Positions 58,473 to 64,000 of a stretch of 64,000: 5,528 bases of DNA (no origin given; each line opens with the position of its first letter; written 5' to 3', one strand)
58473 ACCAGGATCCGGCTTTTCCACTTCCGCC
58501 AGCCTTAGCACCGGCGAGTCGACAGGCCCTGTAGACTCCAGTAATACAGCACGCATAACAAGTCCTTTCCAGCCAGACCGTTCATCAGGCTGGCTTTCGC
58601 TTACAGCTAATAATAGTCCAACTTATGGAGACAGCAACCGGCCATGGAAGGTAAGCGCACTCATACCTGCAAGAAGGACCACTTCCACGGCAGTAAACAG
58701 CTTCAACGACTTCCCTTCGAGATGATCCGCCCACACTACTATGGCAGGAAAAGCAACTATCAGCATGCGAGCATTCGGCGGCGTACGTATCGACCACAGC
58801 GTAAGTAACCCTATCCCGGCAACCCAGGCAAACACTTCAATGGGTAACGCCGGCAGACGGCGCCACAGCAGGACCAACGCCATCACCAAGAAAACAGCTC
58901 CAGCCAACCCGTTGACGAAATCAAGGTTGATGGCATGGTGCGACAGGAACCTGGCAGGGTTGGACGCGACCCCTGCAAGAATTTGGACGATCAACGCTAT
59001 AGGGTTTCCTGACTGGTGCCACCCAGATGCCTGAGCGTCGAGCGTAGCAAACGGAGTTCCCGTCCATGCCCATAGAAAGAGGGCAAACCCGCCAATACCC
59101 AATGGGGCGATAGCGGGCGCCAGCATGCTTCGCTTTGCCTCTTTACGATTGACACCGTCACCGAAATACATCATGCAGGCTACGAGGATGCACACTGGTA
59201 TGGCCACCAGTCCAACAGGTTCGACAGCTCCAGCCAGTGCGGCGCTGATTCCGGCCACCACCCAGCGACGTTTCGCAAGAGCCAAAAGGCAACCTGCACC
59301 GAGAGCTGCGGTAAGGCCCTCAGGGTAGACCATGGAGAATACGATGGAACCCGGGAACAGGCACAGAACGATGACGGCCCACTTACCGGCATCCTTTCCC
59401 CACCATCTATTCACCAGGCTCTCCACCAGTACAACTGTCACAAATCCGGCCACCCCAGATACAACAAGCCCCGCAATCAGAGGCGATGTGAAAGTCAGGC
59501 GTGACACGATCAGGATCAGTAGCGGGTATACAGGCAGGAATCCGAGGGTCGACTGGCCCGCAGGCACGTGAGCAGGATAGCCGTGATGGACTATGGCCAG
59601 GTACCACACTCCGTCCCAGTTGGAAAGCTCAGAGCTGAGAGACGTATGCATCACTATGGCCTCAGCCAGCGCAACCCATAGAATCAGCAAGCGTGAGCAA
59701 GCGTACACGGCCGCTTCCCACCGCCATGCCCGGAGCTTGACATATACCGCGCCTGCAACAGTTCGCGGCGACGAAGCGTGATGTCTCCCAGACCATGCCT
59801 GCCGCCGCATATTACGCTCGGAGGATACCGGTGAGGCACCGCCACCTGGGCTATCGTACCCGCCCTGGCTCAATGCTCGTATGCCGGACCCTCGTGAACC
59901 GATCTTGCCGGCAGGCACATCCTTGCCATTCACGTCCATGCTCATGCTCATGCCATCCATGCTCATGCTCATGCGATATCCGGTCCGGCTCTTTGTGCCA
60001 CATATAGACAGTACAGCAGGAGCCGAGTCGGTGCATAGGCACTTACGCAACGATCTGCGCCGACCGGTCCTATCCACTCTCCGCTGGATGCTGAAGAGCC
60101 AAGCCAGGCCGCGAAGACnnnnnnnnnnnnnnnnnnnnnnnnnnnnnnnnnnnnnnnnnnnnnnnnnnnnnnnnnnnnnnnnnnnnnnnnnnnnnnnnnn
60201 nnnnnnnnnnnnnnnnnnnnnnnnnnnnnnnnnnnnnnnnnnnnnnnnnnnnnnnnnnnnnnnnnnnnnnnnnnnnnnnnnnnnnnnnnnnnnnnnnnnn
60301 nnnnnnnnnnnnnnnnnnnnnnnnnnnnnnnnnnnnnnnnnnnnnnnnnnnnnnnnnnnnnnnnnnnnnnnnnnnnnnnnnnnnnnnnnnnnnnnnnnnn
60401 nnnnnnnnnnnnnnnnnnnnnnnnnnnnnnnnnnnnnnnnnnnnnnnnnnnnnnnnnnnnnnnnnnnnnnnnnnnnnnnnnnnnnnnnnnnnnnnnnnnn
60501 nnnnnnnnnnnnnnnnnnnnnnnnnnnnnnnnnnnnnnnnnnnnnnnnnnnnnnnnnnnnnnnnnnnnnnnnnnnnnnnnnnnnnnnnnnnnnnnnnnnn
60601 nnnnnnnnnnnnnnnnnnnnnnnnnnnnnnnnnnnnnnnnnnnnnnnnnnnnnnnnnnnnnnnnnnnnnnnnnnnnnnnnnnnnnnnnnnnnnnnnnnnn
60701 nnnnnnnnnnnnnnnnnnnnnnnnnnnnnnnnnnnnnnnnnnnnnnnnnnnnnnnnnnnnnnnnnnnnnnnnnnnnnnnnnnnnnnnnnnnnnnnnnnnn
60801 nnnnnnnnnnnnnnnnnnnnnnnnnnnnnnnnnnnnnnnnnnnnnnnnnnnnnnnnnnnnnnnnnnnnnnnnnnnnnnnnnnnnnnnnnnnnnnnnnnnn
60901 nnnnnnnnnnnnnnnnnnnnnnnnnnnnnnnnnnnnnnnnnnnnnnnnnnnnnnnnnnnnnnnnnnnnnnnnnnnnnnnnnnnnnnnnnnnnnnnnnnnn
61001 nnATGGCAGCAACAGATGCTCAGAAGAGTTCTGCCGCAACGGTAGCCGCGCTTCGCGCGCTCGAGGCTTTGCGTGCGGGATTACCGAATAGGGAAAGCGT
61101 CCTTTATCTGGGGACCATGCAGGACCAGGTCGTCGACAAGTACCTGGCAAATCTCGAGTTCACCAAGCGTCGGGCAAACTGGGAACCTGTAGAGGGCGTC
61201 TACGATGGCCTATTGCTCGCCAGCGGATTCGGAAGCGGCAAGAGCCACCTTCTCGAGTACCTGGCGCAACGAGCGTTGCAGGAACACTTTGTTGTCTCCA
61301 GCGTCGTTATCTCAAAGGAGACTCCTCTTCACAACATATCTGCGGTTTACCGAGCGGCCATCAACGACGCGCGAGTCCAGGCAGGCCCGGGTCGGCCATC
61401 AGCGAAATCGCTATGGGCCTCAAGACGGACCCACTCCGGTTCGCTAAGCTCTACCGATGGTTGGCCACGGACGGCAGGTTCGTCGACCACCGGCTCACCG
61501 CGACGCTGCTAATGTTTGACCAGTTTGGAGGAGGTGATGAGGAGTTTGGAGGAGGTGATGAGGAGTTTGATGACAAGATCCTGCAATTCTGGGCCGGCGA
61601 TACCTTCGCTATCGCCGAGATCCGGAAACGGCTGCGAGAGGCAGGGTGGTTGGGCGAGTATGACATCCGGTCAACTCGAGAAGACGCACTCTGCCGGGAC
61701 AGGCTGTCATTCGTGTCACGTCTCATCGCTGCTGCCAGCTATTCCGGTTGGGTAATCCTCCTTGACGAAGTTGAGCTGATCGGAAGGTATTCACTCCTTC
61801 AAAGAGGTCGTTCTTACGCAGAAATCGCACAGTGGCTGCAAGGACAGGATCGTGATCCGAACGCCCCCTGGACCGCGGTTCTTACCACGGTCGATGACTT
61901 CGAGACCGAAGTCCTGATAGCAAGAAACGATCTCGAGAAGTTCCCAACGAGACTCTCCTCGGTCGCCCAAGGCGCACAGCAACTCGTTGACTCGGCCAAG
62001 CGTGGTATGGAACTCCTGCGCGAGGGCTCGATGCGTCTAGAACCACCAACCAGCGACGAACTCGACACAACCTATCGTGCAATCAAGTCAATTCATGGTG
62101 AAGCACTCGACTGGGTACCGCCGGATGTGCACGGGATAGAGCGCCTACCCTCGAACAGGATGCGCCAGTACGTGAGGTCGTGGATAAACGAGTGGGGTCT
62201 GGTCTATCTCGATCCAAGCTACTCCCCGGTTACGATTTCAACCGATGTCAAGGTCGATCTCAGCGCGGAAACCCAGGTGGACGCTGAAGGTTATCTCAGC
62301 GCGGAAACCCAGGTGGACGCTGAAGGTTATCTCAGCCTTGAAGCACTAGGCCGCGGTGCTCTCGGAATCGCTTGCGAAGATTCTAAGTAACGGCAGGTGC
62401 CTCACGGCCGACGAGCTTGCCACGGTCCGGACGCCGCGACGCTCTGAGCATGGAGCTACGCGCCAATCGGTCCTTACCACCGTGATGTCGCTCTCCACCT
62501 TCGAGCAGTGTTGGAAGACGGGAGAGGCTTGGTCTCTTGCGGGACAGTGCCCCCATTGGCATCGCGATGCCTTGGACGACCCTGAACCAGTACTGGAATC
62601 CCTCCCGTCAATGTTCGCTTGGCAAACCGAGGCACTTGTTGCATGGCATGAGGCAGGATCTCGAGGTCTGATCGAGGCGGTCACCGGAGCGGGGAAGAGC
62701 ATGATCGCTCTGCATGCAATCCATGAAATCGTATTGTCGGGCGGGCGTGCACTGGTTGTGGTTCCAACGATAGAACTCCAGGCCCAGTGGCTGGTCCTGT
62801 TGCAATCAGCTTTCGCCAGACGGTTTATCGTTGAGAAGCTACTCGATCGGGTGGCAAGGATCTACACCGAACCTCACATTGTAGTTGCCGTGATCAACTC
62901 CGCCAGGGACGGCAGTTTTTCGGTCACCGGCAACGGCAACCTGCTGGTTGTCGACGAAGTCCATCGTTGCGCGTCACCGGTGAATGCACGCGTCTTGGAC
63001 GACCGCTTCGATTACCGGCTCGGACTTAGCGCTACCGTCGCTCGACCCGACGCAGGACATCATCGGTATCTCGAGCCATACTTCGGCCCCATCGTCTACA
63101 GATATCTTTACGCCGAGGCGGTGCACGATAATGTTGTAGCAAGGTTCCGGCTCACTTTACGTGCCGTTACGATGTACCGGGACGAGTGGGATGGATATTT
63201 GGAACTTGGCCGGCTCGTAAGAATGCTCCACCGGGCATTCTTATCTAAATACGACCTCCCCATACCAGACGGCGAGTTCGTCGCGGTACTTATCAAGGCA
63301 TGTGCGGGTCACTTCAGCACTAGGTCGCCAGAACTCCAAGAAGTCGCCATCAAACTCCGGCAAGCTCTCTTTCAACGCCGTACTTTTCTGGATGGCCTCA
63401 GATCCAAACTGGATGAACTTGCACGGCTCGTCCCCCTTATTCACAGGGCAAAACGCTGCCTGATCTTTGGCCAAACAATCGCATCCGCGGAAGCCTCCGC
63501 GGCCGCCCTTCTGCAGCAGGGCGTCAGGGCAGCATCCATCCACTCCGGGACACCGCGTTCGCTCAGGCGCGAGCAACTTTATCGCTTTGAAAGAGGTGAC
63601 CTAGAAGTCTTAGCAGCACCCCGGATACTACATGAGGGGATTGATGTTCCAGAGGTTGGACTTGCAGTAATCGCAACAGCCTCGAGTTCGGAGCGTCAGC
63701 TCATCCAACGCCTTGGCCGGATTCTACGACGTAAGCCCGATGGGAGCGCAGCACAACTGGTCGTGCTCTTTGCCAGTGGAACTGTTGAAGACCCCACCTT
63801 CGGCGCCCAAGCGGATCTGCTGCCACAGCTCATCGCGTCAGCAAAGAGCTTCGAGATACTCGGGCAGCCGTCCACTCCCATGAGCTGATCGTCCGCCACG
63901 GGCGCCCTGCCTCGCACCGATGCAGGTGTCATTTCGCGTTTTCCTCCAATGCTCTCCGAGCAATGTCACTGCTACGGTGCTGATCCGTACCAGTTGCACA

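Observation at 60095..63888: Candidate defence-type module: two tandem BrxD/DUF2791-like ATPase paralogs plus an SF2 helicase (Shango- or BREX-accessory-like, but without a TerB gene in the window)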

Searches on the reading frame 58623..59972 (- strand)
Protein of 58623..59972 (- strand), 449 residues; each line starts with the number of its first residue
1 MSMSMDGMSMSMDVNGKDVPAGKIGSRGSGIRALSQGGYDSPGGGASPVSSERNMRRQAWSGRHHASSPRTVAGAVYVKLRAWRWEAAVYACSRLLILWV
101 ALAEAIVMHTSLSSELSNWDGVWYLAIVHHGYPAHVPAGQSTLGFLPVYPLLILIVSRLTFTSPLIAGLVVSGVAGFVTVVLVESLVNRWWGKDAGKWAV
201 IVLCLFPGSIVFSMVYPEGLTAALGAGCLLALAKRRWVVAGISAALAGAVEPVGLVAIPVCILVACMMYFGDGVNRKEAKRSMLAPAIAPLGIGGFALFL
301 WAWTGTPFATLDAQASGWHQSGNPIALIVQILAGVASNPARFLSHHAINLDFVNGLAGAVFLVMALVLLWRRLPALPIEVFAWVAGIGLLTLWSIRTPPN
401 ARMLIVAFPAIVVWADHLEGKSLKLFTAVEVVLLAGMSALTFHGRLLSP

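Call 75: find_encoding_contigs(protein=window:58623-59972:-, flank=8000, max_places=8)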
Protein window:58623-59972:- (449 aa): 24 contigs read that carry it; 2 places shown.
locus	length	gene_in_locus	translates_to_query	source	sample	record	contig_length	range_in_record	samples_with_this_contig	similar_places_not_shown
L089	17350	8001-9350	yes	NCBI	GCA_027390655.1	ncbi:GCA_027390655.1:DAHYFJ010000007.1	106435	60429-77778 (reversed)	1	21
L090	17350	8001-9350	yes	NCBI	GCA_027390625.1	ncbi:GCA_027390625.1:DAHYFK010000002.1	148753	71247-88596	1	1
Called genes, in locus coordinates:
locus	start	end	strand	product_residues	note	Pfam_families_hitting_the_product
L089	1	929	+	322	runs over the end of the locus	PF02628:COX15-CtaA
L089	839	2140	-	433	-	PF04389:Peptidase_M28 (faint), PF01546:Peptidase_M20, PF07687:M20_dimer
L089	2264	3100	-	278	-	PF14805:THDPS_N_2, PF00132:Hexapep (weak), PF14602:Hexapep_2 (weak)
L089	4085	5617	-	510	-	PF00270:DEAD, PF04851:ResIII, PF18766:SWI2_SNF2 (weak), PF00271:Helicase_C, PF16203:ERCC3_RAD25_C (weak)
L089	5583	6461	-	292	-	-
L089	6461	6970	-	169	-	PF10923:BrxC_BrxD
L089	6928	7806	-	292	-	PF10923:BrxC_BrxD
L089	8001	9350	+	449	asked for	PF04188:Mannosyl_trans2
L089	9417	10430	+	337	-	PF08240:ADH_N, PF00107:ADH_zinc_N, PF13602:ADH_zinc_N_2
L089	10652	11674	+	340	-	PF08240:ADH_N, PF16912:Glu_dehyd_C, PF00107:ADH_zinc_N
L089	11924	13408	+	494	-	PF00370:FGGY_N, PF02782:FGGY_C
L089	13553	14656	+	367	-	PF00532:Peripla_BP_1, PF13407:Peripla_BP_4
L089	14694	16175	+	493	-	PF00356:LacI, PF00532:Peripla_BP_1, PF13407:Peripla_BP_4, PF13377:Peripla_BP_3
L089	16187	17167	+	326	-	PF00294:PfkB, PF08543:Phos_pyr_kin (weak)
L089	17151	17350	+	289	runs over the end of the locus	PF02463:SMC_N (weak), PF00005:ABC_tran, PF13304:AAA_21 (faint)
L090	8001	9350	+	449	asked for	PF04188:Mannosyl_trans2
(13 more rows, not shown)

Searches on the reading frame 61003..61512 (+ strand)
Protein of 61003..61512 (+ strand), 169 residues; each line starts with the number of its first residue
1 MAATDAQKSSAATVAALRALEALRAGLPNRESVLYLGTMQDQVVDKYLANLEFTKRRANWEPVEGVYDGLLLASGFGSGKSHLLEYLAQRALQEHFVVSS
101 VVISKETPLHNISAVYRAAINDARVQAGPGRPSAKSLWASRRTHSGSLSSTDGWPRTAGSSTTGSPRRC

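Call 3: search_protein_families(library=pfam, proteins=[window:61003-61512:+], max_evalue=1)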
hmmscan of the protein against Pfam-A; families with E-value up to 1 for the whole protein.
window:61003-61512:+ (169 aa): 5 families
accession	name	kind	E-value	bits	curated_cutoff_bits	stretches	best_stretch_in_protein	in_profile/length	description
PF10923.14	BrxC_BrxD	-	3e-10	40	22.2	1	75-127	57-113/414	BREX system ATP-binding protein BrxC/D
PF13191.12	AAA_16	-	0.059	14.3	32.6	1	77-134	34-88/167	AAA ATPase domain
PF13401.12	AAA_22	-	0.18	12.5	27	1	76-125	14-60/130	AAA domain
PF00308.24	Bac_DnaA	-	0.21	12.2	23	1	65-107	32-74/162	Bacterial DnaA ATPAse domain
PF03969.22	AFG1_ATPase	-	0.26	10.7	27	1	48-86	47-80/361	AFG1-like ATPase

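Call 4: search_protein_families(library=padloc, proteins=[window:61003-61512:+], max_evalue=1)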
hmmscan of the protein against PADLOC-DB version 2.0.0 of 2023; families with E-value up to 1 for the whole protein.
window:61003-61512:+ (169 aa): 6 families
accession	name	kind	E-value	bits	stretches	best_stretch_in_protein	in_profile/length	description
PDLC02494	BrxD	-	1.8e-08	32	1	73-126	58-112/440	BrxD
PDLC03959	SngB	-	0.00014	19.1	1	73-122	60-113/439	-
PDLC04140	mad8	-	0.049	11.1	1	70-96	30-56/314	mads_8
PDLC02479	BrxC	-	0.052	9.7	1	73-89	63-79/1172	BrxC-PglY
PDLC02489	BrxC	-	0.065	9.2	1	42-88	55-90/1146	BrxC-PglY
PDLC02673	DndF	-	0.071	9.9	1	71-91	52-72/548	DndF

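Call 5: search_protein_families(library=ncbifam, proteins=[window:61003-61512:+], max_evalue=1)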
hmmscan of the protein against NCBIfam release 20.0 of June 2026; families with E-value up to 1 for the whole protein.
window:61003-61512:+ (169 aa): 6 families
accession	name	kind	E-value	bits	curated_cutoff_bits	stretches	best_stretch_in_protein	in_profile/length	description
NF033438.1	BREX_BrxD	equivalog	3.1e-08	33.1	350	1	72-127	53-109/423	BREX system ATP-binding protein BrxD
NF005992.0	PRK08116.1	subfamily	0.044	12.9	189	1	59-123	106-168/269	hypothetical protein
TIGR00021.1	rpiA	equivalog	0.069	12.5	126.4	1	55-107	2-54/218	ribose 5-phosphate isomerase A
NF001924.0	PRK00702.1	equivalog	0.2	11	192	1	54-107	7-59/223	ribose-5-phosphate isomerase RpiA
NF006505.0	PRK08939.1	equivalog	0.21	10.8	228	1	66-95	155-184/306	primosomal protein DnaI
NF033441.0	BREX_BrxC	hypoth_equivalog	0.36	9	400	1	76-88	71-83/1173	BREX system P-loop protein BrxC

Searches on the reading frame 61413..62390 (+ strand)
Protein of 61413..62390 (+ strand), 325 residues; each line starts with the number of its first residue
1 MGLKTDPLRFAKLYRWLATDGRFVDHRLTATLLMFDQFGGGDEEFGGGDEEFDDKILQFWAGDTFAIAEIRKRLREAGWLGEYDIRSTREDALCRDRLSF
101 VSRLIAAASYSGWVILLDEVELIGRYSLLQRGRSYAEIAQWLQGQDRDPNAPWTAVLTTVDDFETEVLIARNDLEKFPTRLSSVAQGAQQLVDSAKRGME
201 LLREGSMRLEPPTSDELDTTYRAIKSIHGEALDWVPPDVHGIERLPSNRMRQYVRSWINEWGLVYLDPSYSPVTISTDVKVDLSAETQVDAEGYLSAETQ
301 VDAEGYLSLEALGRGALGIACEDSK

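Call 3: search_protein_families(library=pfam, proteins=[window:61413-62390:+], max_evalue=1)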
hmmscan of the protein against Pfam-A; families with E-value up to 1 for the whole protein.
window:61413-62390:+ (325 aa): 2 families
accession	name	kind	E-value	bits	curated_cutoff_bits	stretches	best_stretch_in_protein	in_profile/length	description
PF10923.14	BrxC_BrxD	-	6.8e-05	22.4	22.2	1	84-231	212-353/414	BREX system ATP-binding protein BrxC/D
PF13936.12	HTH_38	-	0.18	12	27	1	118-142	8-30/44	Helix-turn-helix domain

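Call 4: search_protein_families(library=padloc, proteins=[window:61413-62390:+], max_evalue=1)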
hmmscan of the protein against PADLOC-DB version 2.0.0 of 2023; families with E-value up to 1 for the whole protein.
window:61413-62390:+ (325 aa): 1 family
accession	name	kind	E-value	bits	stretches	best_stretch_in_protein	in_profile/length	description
PDLC02494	BrxD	-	0.00062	17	1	48-148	184-275/440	BrxD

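Call 5: search_protein_families(library=ncbifam, proteins=[window:61413-62390:+], max_evalue=1)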
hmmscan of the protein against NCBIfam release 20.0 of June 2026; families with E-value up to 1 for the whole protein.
window:61413-62390:+ (325 aa): 1 family
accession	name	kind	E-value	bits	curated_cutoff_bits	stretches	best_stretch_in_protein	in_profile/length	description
NF033438.1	BREX_BrxD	equivalog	0.00092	18.4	350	1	48-149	180-272/423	BREX system ATP-binding protein BrxD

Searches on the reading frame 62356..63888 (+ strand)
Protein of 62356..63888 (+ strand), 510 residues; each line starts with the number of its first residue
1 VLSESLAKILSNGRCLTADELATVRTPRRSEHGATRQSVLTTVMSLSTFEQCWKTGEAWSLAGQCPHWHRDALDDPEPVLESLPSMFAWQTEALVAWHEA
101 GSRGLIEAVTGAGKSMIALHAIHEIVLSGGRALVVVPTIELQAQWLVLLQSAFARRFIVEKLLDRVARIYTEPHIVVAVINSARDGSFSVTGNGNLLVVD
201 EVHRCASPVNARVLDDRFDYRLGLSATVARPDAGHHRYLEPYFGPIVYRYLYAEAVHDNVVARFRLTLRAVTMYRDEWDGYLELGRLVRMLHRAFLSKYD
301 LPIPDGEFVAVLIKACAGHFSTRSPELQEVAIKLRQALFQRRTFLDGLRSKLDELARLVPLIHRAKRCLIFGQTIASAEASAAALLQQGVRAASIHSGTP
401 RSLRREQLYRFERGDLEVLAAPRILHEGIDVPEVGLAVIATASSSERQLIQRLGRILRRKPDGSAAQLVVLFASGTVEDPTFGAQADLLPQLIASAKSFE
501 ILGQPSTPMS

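Call 3: search_protein_families(library=pfam, proteins=[window:62356-63888:+], max_evalue=1)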
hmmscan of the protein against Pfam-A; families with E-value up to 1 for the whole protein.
window:62356-63888:+ (510 aa): 9 families
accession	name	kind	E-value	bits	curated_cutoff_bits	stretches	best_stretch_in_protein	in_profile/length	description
PF00271.37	Helicase_C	-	8.6e-19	68.3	23.5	1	351-459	2-109/110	Helicase conserved C-terminal domain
PF04851.21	ResIII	-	6.3e-16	59.1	22.5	1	86-229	4-163/164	Type III restriction enzyme, res subunit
PF00270.35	DEAD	-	2.7e-12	47.2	26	1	90-229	4-161/167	DEAD/DEAH box helicase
PF16203.11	ERCC3_RAD25_C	-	3.3e-06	27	27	1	365-472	60-164/248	ERCC3/RAD25/XPB C-terminal helicase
PF18766.7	SWI2_SNF2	-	1.7e-05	25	26.7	1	100-270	17-194/221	SWI2/SNF2 ATPase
PF22590.2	Cas3-like_C_2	-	0.012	16.3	27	1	366-460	3-105/106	CRISPR-associated nuclease/helicase Cas3, C-terminal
PF12846.13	AAA_10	-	0.042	13.3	27.5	1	105-155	25-73/362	AAA-like domain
PF09848.15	SLFN-g3_helicase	-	0.043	13.5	24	1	105-207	5-93/354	Schlafen group 3, DNA/RNA helicase domain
PF13481.12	AAA_25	-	0.059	13.4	27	1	97-134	29-65/195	AAA domain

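Call 4: search_protein_families(library=padloc, proteins=[window:62356-63888:+], max_evalue=1)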
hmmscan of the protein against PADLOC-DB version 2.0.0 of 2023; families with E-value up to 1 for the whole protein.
window:62356-63888:+ (510 aa): 36 families (the best 25 are shown)
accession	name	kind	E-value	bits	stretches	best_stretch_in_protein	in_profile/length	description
PDLC02707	PbeA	-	1.1e-57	194.1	2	85-288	252-474/672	PbeA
PDLC02704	PbeA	-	3.2e-50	169.3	2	85-288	254-479/682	PbeA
PDLC02706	PbeA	-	4.3e-29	99.6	2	404-470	604-670/722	PbeA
PDLC02705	PbeA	-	9e-23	78.3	1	85-468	249-629/691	PbeA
PDLC02703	PbeA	-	1.8e-19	67.8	2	86-265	247-442/626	PbeA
PDLC02870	DpdF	-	6.6e-16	55.9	2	353-487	213-345/534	DpdF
PDLC02864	DpdF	-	1.5e-09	35.2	1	359-474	228-340/610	DpdF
PDLC02503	BrxHI|BrxHII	-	1.2e-08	31.8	1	350-467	233-348/698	BrxHI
PDLC03659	mREase_IV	-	6.2e-08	29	1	365-460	459-554/945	Type IV methyl-directed restriction enzyme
PDLC02861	DpdF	-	1.9e-07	27.8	1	348-475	220-346/611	DpdF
PDLC01770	Cas3g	-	1.3e-05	21.9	1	346-470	234-351/733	-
PDLC03658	mREase_IV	-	1.6e-05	20.8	1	369-460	455-546/953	Type IV methyl-directed restriction enzyme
PDLC02501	BrxHI|BrxHII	-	1.7e-05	21.1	1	341-469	224-350/925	BrxHI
PDLC03928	PsyrT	-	2.2e-05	21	1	348-471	226-344/689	-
PDLC01439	typeIV_DinG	-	3e-05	20.9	1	87-146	17-76/575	CAS-IV-A; associated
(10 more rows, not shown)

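Call 5: search_protein_families(library=ncbifam, proteins=[window:62356-63888:+], max_evalue=1)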
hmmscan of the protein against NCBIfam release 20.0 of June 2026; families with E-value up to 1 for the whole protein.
window:62356-63888:+ (510 aa): 51 families (the best 25 are shown)
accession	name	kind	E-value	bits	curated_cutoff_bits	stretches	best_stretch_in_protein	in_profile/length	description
TIGR04095.1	dnd_restrict_1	equivalog_domain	4.6e-42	144.6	600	1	87-469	10-393/451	DNA phosphorothioation system restriction enzyme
NF045503.1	repair_heli_XPB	equivalog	1.5e-15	56.7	610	2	350-479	404-528/548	DNA repair helicase XPB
NF010337.0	PRK13766.1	equivalog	2.3e-11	42.6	610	2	346-479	344-484/781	Hef nuclease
NF053711.1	RNA_heli_RhlE1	exception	6.1e-11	41.7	750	1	363-470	242-349/434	RNA helicase RhlE1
NF003673.1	PRK05298.1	equivalog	1.2e-09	37.1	743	1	360-460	438-543/653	excinuclease ABC subunit UvrB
TIGR00631.1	uvrb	equivalog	3.3e-09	35.5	750.1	1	361-459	439-542/658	excinuclease ABC subunit UvrB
NF053631.1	RNA_helic_CshA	equivalog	6.6e-09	35.1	646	1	349-469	222-341/434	degradosome RNA helicase CshA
NF008744.0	PRK11776.1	equivalog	2.1e-08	33.2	524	1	340-469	218-346/460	ATP-dependent RNA helicase DbpA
NF004066.1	PRK05580.1-3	equivalog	3.4e-08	32.2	813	1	90-203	257-377/788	primosomal protein N'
NF053632.1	heli_RadD_YejH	equivalog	6.8e-08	31.3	720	2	361-472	246-354/573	DNA repair helicase RadD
NF007882.0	PRK10590.1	equivalog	8.8e-08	31.5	743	1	364-470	244-350/456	ATP-dependent RNA helicase RhlE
TIGR00595.1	priA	equivalog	2.1e-07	29.9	230.35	1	105-159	1-55/509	replication restart helicase PriA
NF004069.0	PRK05580.2-1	equivalog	4.6e-07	28.6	767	1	81-203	107-232/612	primosomal protein N'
TIGR00580.2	mfd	equivalog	5.6e-07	28.3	800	2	383-462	663-742/907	transcription-repair coupling factor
TIGR04121.1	DEXH_lig_assoc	equivalog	6.5e-07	27.5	850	1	353-469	236-356/804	ligase-associated DNA damage response DEXH box helicase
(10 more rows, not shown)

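Call 8: find_encoding_contigs(protein=window:62356-63888:+, flank=10000, max_places=8)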
Protein window:62356-63888:+ (510 aa): 23 contigs read that carry it; 2 places shown.
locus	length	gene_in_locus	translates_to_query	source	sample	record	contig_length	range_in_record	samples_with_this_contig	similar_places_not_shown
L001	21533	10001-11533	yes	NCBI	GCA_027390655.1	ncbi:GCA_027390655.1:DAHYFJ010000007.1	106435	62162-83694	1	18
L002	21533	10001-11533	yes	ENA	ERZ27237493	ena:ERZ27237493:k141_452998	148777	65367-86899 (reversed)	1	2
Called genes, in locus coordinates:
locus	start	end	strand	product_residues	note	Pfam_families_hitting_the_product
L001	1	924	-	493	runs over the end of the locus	PF00356:LacI, PF00532:Peripla_BP_1, PF13407:Peripla_BP_4, PF13377:Peripla_BP_3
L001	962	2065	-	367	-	PF00532:Peripla_BP_1, PF13407:Peripla_BP_4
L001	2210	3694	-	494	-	PF00370:FGGY_N, PF02782:FGGY_C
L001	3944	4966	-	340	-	PF08240:ADH_N, PF16912:Glu_dehyd_C, PF00107:ADH_zinc_N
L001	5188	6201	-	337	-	PF08240:ADH_N, PF00107:ADH_zinc_N, PF13602:ADH_zinc_N_2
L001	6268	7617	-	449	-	PF04188:Mannosyl_trans2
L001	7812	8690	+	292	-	PF10923:BrxC_BrxD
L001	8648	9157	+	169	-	PF10923:BrxC_BrxD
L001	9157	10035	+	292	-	-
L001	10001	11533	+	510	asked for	PF00270:DEAD, PF04851:ResIII, PF18766:SWI2_SNF2 (weak), PF00271:Helicase_C, PF16203:ERCC3_RAD25_C (weak)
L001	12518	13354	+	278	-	PF14805:THDPS_N_2, PF00132:Hexapep (weak), PF14602:Hexapep_2 (weak)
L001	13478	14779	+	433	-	PF04389:Peptidase_M28 (faint), PF01546:Peptidase_M20, PF07687:M20_dimer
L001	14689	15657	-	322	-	PF02628:COX15-CtaA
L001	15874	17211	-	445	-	PF16396:DUF5005, PF13810:DUF4185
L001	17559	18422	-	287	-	PF03703:bPH_2, PF05120:GvpG (weak), PF09851:SHOCT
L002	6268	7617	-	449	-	PF04188:Mannosyl_trans2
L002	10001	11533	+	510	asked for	PF00270:DEAD, PF04851:ResIII, PF18766:SWI2_SNF2 (weak), PF00271:Helicase_C, PF16203:ERCC3_RAD25_C (weak)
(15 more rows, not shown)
